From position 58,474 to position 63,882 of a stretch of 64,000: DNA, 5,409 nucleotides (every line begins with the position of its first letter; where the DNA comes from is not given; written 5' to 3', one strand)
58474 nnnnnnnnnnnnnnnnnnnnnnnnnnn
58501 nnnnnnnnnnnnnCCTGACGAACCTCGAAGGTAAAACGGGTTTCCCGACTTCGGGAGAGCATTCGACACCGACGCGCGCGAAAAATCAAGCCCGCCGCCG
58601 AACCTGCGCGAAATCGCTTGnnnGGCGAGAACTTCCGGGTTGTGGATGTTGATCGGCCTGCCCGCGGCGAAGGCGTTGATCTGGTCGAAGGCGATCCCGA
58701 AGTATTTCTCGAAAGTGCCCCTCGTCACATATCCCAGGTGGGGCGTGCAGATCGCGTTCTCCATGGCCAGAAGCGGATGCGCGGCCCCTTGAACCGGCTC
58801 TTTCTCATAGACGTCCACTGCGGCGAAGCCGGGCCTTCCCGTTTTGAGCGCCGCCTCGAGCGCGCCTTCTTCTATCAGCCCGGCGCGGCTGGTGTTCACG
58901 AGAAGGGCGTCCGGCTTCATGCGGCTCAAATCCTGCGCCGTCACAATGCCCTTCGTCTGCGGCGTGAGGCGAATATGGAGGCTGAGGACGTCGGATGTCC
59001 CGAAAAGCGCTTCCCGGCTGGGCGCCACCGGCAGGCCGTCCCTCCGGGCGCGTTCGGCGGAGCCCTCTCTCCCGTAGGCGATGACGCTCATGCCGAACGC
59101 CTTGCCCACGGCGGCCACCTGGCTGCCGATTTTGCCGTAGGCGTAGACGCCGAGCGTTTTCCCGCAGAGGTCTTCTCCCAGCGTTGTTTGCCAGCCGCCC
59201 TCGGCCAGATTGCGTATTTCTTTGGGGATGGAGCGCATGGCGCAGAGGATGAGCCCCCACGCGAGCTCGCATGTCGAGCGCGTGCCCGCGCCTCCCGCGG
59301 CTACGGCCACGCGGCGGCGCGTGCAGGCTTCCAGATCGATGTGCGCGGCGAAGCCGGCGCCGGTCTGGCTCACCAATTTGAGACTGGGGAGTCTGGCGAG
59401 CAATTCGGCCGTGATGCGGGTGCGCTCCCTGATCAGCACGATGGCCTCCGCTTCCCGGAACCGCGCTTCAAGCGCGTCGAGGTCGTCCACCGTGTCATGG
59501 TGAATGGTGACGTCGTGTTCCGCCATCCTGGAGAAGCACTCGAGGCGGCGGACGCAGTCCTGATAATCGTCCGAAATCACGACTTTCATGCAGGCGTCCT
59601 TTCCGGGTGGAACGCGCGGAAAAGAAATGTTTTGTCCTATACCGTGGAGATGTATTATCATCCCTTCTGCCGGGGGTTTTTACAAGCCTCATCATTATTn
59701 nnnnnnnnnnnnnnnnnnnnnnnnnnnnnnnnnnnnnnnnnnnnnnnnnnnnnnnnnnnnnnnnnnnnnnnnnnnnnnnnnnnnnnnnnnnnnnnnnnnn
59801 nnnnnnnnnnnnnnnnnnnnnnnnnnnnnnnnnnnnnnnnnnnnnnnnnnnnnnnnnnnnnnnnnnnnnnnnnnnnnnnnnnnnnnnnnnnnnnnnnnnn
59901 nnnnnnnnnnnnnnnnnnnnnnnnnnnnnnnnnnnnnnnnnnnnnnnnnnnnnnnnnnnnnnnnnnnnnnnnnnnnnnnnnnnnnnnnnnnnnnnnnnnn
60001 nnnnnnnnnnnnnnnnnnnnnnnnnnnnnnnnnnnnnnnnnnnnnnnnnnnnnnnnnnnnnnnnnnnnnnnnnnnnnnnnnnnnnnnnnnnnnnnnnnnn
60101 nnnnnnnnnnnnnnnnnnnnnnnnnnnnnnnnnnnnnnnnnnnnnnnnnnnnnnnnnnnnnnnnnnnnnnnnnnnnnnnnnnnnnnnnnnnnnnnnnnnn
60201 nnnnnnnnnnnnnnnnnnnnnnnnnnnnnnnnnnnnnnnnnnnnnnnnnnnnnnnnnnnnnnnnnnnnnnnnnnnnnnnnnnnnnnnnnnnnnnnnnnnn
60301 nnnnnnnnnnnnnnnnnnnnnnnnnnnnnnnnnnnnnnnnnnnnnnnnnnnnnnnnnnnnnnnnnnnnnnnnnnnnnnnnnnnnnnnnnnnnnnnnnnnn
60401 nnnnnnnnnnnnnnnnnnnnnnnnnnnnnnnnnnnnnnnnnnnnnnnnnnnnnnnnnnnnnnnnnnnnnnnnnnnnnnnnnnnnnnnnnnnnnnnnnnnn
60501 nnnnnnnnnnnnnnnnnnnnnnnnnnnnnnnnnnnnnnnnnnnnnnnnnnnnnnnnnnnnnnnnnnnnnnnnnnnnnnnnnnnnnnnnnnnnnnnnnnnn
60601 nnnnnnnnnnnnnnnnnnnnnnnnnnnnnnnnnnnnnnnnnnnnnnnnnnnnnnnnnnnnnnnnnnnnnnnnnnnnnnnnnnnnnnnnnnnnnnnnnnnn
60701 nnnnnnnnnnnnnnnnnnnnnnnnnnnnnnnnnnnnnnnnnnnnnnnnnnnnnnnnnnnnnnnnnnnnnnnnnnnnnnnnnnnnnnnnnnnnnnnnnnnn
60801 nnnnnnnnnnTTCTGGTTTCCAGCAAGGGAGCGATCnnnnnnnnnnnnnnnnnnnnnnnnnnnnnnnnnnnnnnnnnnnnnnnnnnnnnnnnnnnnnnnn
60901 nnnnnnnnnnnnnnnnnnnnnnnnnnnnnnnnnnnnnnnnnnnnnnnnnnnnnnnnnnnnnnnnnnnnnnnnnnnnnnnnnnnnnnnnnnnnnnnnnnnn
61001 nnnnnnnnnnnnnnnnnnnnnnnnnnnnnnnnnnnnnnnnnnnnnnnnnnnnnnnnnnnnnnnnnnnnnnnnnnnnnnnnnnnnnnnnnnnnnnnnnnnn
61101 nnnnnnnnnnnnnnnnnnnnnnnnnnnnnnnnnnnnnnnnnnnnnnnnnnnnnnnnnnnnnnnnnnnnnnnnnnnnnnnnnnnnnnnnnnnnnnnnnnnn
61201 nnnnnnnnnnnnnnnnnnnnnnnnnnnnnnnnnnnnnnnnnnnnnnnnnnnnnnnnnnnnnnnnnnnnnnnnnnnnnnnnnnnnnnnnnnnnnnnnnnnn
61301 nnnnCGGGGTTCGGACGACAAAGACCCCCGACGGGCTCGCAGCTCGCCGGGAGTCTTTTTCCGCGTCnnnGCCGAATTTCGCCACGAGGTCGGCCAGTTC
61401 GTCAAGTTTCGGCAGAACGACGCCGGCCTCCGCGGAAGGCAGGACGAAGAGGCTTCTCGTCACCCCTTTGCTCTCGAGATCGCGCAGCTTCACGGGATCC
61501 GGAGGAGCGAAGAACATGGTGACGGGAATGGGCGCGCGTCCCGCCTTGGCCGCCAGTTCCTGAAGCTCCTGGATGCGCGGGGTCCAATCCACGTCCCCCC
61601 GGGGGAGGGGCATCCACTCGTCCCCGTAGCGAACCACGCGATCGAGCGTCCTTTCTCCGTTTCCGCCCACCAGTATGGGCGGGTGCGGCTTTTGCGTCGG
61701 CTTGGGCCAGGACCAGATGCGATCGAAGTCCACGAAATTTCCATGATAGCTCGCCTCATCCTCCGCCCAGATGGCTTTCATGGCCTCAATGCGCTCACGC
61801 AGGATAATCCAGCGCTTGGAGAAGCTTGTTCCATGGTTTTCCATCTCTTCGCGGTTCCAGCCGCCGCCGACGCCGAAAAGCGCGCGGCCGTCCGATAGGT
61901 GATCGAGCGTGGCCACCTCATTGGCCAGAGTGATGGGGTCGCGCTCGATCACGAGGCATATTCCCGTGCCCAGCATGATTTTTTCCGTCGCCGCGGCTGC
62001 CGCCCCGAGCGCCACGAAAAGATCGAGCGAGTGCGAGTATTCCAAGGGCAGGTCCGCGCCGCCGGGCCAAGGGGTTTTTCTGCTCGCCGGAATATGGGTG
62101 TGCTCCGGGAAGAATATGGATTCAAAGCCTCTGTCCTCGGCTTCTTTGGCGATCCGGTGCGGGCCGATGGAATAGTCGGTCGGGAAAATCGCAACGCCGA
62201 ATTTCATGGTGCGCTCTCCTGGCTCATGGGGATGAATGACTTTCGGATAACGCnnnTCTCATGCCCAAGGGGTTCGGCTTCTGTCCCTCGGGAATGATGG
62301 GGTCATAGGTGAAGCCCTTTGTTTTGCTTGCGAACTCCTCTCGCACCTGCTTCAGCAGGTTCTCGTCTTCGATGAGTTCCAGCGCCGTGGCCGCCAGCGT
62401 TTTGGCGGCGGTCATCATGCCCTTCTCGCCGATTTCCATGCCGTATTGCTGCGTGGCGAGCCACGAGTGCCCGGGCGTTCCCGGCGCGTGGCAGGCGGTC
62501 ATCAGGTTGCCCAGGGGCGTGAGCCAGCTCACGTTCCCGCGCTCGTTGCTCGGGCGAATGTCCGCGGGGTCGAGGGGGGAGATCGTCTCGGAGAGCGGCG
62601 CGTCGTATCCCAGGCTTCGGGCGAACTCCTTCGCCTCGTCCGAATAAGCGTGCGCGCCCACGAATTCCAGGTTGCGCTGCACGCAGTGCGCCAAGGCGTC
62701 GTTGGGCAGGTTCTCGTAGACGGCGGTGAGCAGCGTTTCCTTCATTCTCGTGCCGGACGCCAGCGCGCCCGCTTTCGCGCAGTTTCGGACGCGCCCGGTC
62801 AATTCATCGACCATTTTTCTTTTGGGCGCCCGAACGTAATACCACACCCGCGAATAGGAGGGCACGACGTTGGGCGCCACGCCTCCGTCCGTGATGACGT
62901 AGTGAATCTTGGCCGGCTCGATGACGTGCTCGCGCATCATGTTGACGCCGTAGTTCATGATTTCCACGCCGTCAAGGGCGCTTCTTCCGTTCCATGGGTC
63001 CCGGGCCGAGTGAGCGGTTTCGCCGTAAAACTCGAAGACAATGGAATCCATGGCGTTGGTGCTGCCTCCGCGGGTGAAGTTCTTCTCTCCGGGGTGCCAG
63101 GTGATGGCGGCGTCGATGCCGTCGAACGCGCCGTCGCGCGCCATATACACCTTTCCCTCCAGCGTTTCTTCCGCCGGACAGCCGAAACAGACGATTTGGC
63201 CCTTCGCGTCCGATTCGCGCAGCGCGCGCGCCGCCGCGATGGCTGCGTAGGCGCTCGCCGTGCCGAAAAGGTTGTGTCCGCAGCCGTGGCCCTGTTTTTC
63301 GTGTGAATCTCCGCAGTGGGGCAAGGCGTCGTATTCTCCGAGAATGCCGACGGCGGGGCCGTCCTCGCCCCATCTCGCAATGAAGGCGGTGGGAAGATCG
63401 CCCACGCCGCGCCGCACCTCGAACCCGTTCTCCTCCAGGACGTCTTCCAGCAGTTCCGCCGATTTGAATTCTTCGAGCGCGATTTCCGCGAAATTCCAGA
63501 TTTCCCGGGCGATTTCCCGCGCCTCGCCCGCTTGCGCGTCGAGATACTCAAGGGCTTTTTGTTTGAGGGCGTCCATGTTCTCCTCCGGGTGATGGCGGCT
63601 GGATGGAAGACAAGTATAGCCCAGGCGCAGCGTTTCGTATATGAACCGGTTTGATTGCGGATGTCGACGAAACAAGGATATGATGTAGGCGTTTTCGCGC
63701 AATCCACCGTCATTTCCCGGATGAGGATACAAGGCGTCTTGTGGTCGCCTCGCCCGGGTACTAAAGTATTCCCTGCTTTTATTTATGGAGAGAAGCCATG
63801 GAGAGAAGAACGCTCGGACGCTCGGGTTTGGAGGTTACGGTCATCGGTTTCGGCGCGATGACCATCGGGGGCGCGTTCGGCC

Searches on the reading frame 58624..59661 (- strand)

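Call 25: search_protein_families(library=pfam, proteins=[window:58624-59661:-], max_evalue=0.001)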
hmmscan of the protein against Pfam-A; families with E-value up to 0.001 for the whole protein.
window:58624-59661:- (346 aa): 2 families
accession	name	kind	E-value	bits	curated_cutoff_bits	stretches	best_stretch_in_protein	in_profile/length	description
PF02826.25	2-Hacid_dh_C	-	1.7e-48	164.8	25.1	1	136-310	2-178/178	D-isomer specific 2-hydroxyacid dehydrogenase, NAD binding domain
PF00389.36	2-Hacid_dh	-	1e-17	64.5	24.6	1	29-336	3-128/134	D-isomer specific 2-hydroxyacid dehydrogenase, catalytic domain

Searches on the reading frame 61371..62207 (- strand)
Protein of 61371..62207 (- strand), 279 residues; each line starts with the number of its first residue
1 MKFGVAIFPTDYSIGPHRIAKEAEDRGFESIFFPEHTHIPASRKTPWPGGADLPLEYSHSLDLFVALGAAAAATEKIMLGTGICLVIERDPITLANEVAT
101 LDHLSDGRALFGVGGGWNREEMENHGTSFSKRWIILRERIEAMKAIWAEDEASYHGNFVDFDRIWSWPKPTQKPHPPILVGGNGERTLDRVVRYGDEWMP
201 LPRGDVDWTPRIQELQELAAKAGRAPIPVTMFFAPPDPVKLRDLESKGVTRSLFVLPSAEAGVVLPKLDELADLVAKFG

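Call 25: search_protein_families(library=pfam, proteins=[window:61371-62207:-], max_evalue=0.001)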
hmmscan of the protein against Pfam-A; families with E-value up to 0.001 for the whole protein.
window:61371-62207:- (279 aa): 1 family
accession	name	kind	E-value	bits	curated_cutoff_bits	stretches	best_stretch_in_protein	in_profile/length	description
PF00296.26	Bac_luciferase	-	5.5e-49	167.7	27.9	1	18-228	27-221/314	Luciferase-like monooxygenase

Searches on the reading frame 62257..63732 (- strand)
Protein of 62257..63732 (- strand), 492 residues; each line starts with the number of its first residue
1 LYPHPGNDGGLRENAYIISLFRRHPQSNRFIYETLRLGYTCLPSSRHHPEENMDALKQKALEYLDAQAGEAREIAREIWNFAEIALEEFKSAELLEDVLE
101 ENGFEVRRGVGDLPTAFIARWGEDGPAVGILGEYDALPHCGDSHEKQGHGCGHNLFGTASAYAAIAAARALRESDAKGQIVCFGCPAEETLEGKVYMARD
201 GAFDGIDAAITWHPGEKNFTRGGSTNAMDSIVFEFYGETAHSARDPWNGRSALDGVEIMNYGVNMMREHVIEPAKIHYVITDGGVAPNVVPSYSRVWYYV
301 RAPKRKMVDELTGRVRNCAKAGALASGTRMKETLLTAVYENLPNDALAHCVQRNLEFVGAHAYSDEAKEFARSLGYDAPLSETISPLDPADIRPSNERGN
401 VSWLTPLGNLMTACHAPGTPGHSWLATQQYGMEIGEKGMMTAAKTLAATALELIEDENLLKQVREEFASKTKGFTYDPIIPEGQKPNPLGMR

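Call 25: search_protein_families(library=pfam, proteins=[window:62257-63732:-], max_evalue=0.001)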
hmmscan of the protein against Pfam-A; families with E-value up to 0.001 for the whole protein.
window:62257-63732:- (492 aa): 2 families
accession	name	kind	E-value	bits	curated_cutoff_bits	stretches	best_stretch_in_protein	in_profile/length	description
PF01546.33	Peptidase_M20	-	1.7e-07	31.8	24.6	1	132-277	4-113/206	Peptidase family M20/M25/M40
PF07687.19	M20_dimer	-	1.1e-06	29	21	1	232-321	10-101/107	Peptidase dimerisation domain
